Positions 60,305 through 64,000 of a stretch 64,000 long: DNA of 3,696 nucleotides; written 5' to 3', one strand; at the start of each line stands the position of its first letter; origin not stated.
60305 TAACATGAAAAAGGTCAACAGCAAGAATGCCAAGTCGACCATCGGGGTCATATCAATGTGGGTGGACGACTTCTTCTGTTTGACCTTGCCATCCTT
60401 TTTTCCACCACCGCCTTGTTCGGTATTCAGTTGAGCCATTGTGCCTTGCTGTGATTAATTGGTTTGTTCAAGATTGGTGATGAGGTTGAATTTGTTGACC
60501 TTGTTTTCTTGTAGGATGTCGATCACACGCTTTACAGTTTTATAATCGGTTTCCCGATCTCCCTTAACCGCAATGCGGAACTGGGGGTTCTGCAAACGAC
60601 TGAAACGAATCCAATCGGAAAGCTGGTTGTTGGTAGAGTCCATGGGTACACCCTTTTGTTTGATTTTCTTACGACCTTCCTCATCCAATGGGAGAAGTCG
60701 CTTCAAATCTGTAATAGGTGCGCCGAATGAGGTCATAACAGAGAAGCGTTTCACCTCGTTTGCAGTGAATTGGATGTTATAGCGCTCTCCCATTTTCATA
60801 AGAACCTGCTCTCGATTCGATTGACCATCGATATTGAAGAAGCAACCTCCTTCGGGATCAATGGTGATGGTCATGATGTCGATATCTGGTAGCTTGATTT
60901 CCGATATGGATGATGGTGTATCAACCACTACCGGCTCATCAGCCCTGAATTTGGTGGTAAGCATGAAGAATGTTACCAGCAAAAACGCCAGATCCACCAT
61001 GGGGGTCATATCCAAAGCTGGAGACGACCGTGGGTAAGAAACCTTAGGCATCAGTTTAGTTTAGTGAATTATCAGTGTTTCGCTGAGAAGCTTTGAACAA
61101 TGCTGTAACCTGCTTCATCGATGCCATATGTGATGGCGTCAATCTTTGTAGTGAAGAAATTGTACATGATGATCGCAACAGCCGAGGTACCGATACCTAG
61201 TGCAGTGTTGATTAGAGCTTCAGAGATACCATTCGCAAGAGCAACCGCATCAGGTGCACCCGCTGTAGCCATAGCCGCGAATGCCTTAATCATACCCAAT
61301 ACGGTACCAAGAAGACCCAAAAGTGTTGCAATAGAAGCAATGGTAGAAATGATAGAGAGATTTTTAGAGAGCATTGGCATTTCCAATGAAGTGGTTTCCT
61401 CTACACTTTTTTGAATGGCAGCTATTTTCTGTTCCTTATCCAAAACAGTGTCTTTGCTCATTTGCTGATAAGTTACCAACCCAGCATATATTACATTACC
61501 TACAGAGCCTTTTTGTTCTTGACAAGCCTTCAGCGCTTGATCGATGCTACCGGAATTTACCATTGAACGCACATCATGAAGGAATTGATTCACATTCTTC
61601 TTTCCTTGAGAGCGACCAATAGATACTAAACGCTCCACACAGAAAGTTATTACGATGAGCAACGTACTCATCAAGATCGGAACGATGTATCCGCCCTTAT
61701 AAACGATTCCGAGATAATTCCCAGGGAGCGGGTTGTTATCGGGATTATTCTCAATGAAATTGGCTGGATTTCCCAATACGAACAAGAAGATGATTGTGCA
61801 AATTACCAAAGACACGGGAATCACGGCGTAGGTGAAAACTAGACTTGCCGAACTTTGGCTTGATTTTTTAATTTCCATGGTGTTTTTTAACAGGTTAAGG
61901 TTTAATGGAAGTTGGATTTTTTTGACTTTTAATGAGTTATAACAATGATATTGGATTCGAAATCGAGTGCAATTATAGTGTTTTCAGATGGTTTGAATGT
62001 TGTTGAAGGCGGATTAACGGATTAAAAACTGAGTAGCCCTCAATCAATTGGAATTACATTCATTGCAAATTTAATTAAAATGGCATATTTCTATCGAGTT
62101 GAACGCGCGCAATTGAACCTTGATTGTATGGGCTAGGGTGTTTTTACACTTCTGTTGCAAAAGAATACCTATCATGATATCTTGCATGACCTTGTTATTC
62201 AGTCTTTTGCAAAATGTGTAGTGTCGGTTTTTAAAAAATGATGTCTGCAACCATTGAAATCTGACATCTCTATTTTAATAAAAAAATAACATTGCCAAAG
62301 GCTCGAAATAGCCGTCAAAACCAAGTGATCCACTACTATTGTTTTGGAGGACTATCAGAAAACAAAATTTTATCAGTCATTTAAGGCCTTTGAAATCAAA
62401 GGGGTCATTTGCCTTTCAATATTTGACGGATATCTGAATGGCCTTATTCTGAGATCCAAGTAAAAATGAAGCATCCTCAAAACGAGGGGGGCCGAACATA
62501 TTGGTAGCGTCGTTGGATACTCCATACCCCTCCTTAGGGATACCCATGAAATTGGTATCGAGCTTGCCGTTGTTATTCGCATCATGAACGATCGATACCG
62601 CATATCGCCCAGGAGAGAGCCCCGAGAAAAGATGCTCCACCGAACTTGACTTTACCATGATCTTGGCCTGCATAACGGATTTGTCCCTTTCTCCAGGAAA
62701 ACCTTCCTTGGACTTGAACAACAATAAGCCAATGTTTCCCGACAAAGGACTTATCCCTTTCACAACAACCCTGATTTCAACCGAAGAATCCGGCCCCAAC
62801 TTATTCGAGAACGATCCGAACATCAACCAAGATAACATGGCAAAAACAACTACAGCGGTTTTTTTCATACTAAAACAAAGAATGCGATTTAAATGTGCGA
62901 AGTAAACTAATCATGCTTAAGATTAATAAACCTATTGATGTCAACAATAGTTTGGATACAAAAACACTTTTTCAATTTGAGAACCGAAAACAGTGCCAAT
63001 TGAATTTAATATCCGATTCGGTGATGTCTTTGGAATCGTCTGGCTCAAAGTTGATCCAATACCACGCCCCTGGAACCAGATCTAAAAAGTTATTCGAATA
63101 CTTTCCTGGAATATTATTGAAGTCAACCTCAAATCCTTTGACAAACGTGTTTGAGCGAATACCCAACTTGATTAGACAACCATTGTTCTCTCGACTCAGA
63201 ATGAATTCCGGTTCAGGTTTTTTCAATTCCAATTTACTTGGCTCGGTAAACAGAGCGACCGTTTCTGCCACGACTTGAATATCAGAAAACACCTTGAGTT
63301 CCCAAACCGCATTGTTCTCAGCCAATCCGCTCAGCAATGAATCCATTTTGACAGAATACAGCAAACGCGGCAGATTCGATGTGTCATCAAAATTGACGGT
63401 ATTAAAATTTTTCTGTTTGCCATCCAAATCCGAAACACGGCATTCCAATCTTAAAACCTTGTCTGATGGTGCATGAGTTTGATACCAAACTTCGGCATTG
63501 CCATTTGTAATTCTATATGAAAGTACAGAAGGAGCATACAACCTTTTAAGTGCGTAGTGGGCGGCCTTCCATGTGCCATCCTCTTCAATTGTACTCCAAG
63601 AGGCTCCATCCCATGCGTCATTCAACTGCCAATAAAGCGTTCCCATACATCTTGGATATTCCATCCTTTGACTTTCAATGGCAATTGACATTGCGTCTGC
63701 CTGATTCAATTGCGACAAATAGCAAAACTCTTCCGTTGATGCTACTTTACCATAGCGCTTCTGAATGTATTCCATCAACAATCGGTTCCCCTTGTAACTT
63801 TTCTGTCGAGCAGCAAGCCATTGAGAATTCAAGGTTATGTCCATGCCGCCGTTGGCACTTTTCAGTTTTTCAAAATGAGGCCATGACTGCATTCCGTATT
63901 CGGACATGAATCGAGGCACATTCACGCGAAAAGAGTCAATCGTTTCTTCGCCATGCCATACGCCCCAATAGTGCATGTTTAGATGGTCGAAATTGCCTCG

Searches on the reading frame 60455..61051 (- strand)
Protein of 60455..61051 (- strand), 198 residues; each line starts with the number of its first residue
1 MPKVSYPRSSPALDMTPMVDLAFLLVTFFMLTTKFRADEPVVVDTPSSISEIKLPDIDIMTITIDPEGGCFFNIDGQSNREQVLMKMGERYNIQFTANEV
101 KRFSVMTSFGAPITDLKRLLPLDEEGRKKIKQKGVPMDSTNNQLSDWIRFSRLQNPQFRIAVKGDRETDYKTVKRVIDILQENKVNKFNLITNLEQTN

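Call 18: search_protein_families(library=pfam, proteins=[window:60455-61051:-], max_evalue=0.0001)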
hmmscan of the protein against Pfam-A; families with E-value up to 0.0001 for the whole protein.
window:60455-61051:- (198 aa): 1 family
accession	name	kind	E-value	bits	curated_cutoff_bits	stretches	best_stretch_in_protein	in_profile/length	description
PF02472.21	ExbD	-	1.4e-20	74.1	25.4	1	9-193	4-126/128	Biopolymer transport protein ExbD/TolR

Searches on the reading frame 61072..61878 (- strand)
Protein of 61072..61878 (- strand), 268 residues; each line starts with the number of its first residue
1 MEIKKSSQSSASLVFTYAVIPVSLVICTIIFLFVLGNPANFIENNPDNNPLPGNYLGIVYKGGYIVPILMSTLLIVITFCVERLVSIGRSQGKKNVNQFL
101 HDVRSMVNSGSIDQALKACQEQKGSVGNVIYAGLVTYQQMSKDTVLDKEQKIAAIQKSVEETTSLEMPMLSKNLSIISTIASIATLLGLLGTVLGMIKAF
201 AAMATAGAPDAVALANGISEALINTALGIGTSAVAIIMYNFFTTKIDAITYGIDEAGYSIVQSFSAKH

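Call 18: search_protein_families(library=pfam, proteins=[window:61072-61878:-], max_evalue=0.0001)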
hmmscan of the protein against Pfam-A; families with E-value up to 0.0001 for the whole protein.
window:61072-61878:- (268 aa): 1 family
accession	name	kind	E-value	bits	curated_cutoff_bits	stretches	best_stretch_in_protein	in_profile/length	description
PF01618.21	MotA_ExbB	-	1.2e-30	106.3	22.9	1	137-252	11-124/127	MotA/TolQ/ExbB proton channel family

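Call 37: find_encoding_contigs(protein=window:61072-61878:-, flank=10000, max_places=2)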
Protein window:61072-61878:- (268 aa): 2 contigs read that carry it; 1 place shown.
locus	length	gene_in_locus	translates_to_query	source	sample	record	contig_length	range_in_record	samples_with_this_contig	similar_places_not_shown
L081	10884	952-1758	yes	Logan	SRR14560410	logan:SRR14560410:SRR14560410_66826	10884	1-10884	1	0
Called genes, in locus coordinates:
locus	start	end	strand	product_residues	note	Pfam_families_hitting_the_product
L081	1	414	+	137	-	?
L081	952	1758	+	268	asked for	PF01618:MotA_ExbB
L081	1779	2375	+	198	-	PF02472:ExbD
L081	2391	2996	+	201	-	PF02472:ExbD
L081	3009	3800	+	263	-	-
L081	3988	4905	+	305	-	PF12849:PBP_like_2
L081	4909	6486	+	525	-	PF00515:TPR_1 (faint), PF07719:TPR_2 (faint), PF13181:TPR_8 (faint), PF13428:TPR_14 (faint), PF14559:TPR_19 (faint), PF23914:TPR_CcmH_CycH (faint), PF12895:ANAPC3 (faint), PF13432:TPR_16 (faint), +3 more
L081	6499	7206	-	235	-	PF03781:FGE-sulfatase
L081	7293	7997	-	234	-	PF07685:GATase_3, PF13507:GATase_5, PF01965:DJ-1_PfpI (weak)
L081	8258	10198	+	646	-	PF02705:K_trans, PF22776:K_trans_C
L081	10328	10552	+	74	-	-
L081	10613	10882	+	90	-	?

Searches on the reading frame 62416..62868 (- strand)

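Call 29: search_protein_families(library=pfam, proteins=[window:62416-62868:-], max_evalue=0.001)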
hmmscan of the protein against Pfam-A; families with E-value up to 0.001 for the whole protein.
window:62416-62868:- (150 aa): 1 family
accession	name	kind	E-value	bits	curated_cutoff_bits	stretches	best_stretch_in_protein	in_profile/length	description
PF09912.14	DUF2141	-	6.4e-35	119.9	24.4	1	34-144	1-111/112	Uncharacterized protein conserved in bacteria (DUF2141)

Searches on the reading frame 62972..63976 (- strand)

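Call 29: search_protein_families(library=pfam, proteins=[window:62972-63976:-], max_evalue=0.001)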
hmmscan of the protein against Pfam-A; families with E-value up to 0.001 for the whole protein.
window:62972-63976:- (334 aa): 1 family
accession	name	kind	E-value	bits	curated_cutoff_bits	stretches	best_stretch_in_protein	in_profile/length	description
PF17753.7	Ig_mannosidase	-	1.8e-06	28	22.6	1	259-323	9-73/81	Ig-fold domain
